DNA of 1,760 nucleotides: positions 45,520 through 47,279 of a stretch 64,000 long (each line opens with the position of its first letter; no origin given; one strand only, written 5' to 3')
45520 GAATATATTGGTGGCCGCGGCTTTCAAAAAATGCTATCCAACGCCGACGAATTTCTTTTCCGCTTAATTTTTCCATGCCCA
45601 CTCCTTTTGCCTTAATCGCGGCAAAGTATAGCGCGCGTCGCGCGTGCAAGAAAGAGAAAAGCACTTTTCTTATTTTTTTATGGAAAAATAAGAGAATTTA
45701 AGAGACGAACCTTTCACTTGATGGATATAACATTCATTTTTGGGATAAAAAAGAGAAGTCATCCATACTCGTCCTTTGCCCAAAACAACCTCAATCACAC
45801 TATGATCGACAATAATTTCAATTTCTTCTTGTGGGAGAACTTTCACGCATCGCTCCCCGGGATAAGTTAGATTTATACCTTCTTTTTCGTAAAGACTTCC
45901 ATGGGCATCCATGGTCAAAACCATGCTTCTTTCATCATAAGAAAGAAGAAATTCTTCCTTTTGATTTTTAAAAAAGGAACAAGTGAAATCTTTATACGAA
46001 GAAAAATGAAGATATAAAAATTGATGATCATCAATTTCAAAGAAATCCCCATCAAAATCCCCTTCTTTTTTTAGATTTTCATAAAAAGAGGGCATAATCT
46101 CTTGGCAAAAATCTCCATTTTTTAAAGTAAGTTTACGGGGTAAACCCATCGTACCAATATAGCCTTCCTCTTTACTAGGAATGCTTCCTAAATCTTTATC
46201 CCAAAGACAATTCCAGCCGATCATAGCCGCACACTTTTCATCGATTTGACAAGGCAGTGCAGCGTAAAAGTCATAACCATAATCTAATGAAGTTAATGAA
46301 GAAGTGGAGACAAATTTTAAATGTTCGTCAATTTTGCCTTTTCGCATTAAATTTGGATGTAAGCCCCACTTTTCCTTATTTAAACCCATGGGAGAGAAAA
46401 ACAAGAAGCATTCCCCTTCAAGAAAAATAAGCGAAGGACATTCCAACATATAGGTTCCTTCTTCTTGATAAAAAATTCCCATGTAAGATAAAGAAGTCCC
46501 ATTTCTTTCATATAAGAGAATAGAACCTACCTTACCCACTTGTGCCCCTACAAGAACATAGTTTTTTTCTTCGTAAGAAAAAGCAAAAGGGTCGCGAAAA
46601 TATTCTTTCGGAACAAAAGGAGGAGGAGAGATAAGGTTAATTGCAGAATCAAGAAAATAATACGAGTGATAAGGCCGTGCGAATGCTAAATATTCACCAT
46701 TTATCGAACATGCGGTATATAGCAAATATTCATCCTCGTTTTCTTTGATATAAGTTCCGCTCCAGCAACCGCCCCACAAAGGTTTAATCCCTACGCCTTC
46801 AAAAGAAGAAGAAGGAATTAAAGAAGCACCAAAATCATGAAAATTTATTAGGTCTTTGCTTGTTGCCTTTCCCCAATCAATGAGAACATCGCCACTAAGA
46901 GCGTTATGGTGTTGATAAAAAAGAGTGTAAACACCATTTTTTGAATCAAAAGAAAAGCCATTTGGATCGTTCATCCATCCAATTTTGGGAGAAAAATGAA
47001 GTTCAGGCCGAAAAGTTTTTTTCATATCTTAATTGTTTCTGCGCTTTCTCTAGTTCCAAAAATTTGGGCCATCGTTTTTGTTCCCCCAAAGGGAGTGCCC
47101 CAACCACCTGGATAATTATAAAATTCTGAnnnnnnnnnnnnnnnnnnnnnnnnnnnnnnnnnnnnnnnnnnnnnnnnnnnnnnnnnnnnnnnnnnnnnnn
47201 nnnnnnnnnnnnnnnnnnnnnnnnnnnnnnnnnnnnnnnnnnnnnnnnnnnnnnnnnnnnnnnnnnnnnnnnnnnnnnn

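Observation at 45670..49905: Co-oriented cluster of surface-anchored nucleic-acid-degrading enzymes beside a GH32 hydrolase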

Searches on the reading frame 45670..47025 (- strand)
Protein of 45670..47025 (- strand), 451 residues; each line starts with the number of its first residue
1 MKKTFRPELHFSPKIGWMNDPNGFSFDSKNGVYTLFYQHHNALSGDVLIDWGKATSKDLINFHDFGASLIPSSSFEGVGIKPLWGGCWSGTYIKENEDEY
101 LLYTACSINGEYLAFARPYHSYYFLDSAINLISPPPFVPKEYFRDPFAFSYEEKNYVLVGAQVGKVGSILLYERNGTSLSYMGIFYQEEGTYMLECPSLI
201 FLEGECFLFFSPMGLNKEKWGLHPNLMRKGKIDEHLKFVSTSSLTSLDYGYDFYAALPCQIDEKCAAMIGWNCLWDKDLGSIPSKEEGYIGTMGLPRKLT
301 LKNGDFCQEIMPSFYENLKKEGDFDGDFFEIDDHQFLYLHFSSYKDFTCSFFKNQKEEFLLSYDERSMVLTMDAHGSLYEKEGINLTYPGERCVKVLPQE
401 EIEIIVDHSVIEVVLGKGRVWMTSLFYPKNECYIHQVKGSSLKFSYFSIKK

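Call 3: search_protein_families(library=pfam, proteins=[window:45670-47025:-], max_evalue=0.01)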
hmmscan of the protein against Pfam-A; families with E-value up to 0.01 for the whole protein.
window:45670-47025:- (451 aa): 2 families
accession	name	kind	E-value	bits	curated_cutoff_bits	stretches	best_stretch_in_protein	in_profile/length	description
PF00251.26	Glyco_hydro_32N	-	1.3e-50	173.1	22.1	1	10-307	1-304/307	Glycosyl hydrolases family 32 N-terminal domain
PF08244.19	Glyco_hydro_32C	-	5.4e-08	33.5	21.9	1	348-433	51-138/158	Glycosyl hydrolases family 32 C terminal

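Call 4: search_protein_families(library=ncbifam, proteins=[window:45670-47025:-], max_evalue=0.01)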
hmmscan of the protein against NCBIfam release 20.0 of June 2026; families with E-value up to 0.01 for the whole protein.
window:45670-47025:- (451 aa): 2 families
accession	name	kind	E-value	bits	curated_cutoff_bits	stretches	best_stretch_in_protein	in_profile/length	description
TIGR01322.1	scrB_fam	subfamily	5.2e-57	193.5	356.4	1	3-429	11-447/447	sucrose-6-phosphate hydrolase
NF041092.1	beta-fruc_BfrA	equivalog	6.2e-34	117.5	900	1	5-450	2-429/433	beta-fructosidase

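Call 69: search_protein_families(library=padloc, proteins=[window:45670-47025:-], max_evalue=0.01)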
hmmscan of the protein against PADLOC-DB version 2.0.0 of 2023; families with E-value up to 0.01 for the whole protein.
window:45670-47025:- (451 aa): 0 families

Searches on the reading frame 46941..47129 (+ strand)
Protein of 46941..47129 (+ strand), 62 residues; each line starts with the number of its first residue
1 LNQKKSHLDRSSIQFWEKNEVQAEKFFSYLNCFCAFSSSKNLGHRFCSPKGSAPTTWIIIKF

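Call 40: search_protein_families(library=pfam, proteins=[window:46941-47129:+], max_evalue=0.1)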
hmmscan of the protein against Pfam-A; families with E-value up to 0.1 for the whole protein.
window:46941-47129:+ (62 aa): 0 families
